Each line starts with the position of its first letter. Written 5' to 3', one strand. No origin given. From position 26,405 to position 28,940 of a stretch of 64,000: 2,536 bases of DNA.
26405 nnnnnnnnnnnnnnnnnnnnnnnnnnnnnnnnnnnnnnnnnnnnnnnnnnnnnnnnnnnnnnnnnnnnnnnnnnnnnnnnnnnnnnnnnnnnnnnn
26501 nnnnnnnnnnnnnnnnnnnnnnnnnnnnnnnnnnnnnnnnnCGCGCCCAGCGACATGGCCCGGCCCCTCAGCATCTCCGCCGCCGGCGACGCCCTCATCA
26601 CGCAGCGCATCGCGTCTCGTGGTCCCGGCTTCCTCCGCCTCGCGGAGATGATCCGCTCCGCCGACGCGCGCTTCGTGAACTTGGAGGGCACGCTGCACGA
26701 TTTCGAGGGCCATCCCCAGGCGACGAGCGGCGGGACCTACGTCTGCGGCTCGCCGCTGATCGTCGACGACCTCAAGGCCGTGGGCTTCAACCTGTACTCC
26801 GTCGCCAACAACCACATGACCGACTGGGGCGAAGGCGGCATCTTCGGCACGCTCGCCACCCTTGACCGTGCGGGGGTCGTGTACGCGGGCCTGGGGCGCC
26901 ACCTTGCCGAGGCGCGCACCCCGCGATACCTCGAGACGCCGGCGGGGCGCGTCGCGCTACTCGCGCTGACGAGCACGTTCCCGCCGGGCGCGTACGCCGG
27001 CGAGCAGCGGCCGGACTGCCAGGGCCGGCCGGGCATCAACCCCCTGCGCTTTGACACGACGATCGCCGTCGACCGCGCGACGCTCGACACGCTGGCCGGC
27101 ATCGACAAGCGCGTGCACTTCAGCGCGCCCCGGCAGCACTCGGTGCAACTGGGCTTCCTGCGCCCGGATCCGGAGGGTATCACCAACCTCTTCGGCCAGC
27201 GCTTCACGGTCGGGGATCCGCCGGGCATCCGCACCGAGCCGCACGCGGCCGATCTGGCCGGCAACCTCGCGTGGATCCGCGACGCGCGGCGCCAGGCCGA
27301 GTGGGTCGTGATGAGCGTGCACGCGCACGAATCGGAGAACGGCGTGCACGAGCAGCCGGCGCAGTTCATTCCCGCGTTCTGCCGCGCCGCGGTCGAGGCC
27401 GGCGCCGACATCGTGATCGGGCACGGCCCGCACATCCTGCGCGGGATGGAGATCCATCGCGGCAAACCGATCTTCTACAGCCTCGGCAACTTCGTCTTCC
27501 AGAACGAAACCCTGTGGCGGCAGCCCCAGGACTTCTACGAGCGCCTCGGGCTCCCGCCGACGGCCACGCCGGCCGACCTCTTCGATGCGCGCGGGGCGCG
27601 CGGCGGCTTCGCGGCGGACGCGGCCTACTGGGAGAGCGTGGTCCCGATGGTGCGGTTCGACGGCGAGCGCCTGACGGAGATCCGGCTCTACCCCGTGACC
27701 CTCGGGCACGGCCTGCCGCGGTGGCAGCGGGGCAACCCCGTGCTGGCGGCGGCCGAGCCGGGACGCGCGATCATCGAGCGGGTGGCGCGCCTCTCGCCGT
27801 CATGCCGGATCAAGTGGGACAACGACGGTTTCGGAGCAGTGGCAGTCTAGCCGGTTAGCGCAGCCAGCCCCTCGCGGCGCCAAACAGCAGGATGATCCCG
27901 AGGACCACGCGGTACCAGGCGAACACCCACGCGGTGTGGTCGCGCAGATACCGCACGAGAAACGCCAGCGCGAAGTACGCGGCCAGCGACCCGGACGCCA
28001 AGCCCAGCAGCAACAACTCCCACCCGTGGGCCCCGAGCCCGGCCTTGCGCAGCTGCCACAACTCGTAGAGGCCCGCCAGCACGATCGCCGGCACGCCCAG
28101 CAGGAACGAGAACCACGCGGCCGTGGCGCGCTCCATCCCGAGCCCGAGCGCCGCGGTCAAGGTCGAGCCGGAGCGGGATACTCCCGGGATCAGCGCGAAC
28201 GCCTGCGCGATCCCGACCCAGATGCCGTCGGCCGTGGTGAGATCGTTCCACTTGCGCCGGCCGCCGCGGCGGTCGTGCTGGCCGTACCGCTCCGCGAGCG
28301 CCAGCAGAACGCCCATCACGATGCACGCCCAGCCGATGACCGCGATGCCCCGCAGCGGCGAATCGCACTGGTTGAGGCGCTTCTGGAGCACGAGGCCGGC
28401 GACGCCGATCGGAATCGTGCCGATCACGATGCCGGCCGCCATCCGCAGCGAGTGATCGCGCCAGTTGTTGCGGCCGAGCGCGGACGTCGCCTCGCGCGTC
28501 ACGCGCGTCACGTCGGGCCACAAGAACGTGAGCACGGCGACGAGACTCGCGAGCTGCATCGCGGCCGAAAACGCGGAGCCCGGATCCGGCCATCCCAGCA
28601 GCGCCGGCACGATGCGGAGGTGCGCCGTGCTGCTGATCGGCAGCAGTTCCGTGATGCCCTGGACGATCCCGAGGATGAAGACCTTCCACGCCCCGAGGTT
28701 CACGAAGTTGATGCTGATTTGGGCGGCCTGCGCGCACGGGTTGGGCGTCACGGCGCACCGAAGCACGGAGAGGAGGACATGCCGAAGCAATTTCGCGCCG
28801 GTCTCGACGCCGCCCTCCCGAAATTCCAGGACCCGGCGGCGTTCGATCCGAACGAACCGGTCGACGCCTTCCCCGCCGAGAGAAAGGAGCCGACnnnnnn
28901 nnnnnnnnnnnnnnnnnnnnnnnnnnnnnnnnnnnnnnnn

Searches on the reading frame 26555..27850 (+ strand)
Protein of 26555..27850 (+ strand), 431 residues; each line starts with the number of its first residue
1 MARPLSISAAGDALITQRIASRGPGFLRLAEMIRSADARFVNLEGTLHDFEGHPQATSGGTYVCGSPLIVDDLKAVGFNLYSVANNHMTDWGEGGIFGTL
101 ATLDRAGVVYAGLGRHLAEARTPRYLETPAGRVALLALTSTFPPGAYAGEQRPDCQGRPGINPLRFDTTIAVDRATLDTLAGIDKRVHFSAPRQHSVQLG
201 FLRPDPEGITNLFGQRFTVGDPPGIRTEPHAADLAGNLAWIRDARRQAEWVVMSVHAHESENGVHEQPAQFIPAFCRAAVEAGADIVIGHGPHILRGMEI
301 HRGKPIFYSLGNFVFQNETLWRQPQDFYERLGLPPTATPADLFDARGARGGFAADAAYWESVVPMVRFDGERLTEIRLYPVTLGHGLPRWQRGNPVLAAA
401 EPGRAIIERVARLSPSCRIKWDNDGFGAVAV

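Call 66: search_protein_families(library=pfam, proteins=[window:26555-27850:+], max_evalue=0.00001)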
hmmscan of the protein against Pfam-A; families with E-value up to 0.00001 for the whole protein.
window:26555-27850:+ (431 aa): 1 family
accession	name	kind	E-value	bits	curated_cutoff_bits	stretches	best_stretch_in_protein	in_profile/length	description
PF09587.15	PGA_cap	-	6.9e-53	180.2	27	1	7-316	2-254/255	Bacterial capsule synthesis protein PGA_cap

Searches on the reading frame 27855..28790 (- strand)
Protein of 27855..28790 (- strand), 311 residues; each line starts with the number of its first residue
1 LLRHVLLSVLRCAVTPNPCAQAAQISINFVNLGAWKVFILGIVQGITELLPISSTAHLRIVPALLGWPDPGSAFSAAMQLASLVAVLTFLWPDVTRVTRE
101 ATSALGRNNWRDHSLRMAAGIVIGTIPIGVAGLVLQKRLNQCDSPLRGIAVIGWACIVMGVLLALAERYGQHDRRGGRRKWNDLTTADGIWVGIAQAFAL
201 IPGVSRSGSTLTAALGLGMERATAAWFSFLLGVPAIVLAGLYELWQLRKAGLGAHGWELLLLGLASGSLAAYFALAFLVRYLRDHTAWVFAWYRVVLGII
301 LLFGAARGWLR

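Call 66: search_protein_families(library=pfam, proteins=[window:27855-28790:-], max_evalue=0.00001)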
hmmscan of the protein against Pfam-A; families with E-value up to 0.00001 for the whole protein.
window:27855-28790:- (311 aa): 1 family
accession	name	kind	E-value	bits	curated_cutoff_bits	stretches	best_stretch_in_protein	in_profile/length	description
PF02673.24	BacA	-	3.6e-75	253.4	33.4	1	38-300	2-257/257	Bacitracin resistance protein BacA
